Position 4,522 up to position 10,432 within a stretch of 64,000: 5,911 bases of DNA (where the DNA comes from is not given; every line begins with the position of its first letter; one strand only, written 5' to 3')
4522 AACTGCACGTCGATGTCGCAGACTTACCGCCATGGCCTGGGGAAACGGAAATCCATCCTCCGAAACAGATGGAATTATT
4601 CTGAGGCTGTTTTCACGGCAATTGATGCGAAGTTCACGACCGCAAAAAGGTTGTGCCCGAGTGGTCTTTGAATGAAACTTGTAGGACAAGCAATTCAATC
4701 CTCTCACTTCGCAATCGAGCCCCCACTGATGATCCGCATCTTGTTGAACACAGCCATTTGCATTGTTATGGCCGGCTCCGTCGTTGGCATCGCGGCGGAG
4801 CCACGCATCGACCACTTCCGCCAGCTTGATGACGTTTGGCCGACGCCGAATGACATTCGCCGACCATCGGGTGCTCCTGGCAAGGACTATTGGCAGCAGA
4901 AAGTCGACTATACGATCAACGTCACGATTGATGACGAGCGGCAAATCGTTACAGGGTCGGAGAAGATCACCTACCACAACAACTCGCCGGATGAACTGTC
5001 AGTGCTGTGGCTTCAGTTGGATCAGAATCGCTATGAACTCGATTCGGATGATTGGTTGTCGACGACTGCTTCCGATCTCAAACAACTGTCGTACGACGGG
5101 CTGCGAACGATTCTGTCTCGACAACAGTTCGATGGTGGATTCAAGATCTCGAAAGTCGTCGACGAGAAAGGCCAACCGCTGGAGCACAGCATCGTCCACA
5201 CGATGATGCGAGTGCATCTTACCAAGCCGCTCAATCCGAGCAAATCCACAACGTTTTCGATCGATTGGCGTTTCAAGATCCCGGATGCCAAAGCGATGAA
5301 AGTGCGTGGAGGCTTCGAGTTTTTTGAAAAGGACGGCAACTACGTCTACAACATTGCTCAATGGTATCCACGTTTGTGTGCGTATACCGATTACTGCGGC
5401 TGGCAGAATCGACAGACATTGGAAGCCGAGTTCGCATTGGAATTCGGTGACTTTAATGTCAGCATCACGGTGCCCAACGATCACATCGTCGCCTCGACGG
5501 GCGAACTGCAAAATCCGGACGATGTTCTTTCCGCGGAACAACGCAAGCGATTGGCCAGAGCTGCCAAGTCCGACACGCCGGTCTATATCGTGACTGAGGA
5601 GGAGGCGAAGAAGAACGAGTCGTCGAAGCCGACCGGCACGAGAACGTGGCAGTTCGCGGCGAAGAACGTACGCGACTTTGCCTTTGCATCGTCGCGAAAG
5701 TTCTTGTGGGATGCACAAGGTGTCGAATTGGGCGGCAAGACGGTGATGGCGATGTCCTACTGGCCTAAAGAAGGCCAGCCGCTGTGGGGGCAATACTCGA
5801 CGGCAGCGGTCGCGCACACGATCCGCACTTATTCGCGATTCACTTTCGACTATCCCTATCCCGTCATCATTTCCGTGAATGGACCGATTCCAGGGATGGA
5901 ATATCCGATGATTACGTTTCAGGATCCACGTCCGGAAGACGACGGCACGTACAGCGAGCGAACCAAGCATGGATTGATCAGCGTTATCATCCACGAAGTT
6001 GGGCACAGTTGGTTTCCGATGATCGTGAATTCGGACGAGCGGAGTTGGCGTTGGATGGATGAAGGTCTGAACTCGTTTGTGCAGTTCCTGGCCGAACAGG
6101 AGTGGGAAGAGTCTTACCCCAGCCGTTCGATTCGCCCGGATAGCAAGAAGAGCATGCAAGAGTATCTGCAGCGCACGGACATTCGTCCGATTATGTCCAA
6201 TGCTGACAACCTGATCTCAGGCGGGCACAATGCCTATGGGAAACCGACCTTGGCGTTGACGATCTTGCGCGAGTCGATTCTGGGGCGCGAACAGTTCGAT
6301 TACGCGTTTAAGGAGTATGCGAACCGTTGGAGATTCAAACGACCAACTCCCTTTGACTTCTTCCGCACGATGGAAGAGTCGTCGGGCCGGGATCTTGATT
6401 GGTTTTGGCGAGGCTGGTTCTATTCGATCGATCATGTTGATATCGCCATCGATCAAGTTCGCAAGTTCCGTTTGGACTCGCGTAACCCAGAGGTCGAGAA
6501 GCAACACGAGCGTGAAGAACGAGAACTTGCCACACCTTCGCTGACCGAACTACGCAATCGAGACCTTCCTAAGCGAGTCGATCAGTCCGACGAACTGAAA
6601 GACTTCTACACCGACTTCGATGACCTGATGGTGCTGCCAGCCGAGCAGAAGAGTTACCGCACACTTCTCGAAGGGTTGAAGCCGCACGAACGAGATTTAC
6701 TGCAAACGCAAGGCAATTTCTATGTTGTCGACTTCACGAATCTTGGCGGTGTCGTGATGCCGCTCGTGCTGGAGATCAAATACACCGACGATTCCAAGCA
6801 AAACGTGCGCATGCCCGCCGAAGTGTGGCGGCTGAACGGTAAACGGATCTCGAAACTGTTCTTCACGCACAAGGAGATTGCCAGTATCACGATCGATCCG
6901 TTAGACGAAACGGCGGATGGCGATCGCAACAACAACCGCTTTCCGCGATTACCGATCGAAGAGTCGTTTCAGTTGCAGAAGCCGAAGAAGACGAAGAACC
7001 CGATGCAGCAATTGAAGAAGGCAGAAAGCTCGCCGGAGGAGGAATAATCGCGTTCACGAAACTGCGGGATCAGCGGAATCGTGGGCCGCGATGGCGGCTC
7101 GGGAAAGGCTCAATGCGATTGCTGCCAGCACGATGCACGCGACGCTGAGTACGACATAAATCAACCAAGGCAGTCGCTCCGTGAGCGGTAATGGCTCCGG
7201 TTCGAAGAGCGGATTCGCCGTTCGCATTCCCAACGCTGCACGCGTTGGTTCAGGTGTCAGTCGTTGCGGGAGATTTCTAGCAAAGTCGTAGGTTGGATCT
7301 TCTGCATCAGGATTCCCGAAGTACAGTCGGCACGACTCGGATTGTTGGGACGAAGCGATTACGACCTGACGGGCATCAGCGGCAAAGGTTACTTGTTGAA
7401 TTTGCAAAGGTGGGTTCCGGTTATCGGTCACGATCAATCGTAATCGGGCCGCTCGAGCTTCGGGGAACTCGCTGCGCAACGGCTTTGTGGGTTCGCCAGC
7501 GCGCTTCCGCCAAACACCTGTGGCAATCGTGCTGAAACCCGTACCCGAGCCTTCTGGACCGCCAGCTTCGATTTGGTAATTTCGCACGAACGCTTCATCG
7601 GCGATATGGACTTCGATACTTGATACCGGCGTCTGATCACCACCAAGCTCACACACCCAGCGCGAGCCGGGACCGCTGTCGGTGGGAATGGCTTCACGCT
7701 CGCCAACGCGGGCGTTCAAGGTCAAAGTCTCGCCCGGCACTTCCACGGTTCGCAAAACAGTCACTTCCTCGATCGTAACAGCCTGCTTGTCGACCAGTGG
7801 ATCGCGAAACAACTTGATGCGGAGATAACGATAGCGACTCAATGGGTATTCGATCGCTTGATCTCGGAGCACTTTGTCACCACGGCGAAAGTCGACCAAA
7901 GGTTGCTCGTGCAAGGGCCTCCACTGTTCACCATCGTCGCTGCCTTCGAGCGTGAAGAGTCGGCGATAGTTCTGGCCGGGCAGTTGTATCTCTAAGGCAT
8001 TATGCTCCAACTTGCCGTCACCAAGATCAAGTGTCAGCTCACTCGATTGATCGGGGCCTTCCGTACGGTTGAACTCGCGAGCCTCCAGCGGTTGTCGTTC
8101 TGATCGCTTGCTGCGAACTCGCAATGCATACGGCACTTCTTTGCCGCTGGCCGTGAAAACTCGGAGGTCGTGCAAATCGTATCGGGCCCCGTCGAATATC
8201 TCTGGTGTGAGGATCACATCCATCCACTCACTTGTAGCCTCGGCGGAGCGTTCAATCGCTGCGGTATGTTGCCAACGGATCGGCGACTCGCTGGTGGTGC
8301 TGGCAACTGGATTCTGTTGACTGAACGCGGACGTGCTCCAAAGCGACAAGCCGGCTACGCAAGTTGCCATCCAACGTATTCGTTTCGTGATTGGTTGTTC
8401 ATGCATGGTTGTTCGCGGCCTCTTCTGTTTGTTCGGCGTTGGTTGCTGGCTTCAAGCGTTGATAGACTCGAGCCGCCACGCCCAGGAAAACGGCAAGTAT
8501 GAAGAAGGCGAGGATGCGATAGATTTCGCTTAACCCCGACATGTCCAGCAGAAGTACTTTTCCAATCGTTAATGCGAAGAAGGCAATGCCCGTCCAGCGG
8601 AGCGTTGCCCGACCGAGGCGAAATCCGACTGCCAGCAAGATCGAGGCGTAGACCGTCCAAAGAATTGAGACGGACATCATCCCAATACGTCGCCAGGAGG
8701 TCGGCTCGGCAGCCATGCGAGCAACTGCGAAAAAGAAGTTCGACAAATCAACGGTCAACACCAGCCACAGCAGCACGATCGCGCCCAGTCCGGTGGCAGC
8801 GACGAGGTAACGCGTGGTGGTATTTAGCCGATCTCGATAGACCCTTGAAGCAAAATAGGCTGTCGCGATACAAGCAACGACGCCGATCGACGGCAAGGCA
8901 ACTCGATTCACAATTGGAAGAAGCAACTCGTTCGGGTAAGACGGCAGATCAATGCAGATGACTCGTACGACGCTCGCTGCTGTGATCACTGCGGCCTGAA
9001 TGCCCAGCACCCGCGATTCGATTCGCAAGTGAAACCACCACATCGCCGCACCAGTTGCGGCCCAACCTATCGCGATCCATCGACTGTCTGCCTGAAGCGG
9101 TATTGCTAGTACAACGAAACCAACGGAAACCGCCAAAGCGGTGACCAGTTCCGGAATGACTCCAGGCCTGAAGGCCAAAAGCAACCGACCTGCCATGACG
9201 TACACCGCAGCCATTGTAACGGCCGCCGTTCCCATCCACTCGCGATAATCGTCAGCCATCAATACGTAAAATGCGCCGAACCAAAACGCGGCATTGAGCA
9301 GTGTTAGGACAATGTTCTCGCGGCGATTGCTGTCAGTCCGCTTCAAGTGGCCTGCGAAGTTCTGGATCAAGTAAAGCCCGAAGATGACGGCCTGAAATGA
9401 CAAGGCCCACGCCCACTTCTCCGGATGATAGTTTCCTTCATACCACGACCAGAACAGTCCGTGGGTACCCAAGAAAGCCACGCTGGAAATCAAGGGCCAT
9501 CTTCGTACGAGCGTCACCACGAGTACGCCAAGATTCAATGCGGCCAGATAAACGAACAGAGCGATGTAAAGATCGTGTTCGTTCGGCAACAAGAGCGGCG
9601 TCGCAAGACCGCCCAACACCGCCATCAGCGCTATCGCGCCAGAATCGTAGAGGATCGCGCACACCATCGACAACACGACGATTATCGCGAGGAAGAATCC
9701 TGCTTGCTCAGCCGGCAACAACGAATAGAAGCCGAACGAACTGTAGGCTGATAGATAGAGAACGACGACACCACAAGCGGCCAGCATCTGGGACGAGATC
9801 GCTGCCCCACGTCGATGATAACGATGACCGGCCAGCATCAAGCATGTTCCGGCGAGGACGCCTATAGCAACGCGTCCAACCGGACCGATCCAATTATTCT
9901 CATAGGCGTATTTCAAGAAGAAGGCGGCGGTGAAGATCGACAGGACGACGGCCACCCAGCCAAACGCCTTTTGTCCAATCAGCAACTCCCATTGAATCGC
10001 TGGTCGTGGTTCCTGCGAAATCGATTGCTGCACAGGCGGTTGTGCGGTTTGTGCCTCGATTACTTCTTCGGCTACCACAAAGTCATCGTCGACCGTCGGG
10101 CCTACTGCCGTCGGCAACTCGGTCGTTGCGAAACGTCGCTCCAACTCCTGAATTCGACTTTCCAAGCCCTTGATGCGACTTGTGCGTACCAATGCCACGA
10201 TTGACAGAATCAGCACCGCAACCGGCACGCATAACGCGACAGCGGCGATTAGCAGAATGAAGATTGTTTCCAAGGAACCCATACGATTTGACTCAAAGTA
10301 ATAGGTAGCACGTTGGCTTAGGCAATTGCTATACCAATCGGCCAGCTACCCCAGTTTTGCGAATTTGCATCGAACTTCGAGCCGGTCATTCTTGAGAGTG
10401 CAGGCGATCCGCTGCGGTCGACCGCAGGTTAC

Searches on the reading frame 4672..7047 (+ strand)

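Call 48: search_protein_families(library=pfam, proteins=[window:4672-7047:+], max_evalue=0.00001)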
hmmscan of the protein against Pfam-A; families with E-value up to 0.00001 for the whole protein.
window:4672-7047:+ (791 aa): 1 family
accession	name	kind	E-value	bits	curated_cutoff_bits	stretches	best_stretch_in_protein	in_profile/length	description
PF01433.26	Peptidase_M1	-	2e-14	54.2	27.7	1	388-582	15-218/218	Peptidase family M1 domain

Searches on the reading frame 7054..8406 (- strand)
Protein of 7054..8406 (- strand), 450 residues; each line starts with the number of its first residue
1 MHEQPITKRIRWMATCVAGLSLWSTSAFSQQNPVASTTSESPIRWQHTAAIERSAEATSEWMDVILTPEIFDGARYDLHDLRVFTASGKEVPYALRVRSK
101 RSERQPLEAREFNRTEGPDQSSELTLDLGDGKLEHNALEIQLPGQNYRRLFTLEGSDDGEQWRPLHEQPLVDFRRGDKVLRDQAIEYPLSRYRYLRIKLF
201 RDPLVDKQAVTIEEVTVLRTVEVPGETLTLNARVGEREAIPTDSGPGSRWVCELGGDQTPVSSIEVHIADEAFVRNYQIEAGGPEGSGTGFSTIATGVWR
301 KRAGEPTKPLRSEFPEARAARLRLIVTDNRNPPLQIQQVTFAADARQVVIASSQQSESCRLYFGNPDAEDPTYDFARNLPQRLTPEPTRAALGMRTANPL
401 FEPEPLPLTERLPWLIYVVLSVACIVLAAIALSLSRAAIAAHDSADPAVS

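Call 48: search_protein_families(library=pfam, proteins=[window:7054-8406:-], max_evalue=0.00001)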
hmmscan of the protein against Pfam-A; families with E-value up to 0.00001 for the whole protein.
window:7054-8406:- (450 aa): 1 family
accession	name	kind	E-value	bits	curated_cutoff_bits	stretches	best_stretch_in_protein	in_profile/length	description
PF13163.11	DUF3999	-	8.6e-25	88.2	30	1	120-434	112-424/424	Protein of unknown function (DUF3999)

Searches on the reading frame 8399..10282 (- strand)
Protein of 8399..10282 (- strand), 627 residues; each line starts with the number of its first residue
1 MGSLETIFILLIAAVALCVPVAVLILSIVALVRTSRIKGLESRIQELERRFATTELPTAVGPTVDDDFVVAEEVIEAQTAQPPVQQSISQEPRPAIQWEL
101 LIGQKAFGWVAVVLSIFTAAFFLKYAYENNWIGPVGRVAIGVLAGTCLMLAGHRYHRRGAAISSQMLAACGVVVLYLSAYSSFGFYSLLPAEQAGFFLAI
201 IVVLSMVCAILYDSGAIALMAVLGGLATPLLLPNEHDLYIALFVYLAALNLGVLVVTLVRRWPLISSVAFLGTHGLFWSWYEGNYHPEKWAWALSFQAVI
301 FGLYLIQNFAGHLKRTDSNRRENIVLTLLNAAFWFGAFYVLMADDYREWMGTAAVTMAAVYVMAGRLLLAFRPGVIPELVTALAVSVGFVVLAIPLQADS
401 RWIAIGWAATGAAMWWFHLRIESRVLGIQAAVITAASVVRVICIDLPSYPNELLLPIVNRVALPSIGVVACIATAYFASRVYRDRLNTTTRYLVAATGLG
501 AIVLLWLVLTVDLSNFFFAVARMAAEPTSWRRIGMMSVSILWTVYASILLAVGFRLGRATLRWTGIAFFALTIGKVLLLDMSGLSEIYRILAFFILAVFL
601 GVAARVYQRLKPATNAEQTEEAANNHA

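Call 48: search_protein_families(library=pfam, proteins=[window:8399-10282:-], max_evalue=0.00001)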
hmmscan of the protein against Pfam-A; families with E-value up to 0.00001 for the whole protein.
window:8399-10282:- (627 aa): 1 family
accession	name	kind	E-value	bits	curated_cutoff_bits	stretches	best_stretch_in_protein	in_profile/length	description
PF10101.14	DUF2339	-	9.3e-67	226.7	33.6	2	106-514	4-422/659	Predicted membrane protein (DUF2339)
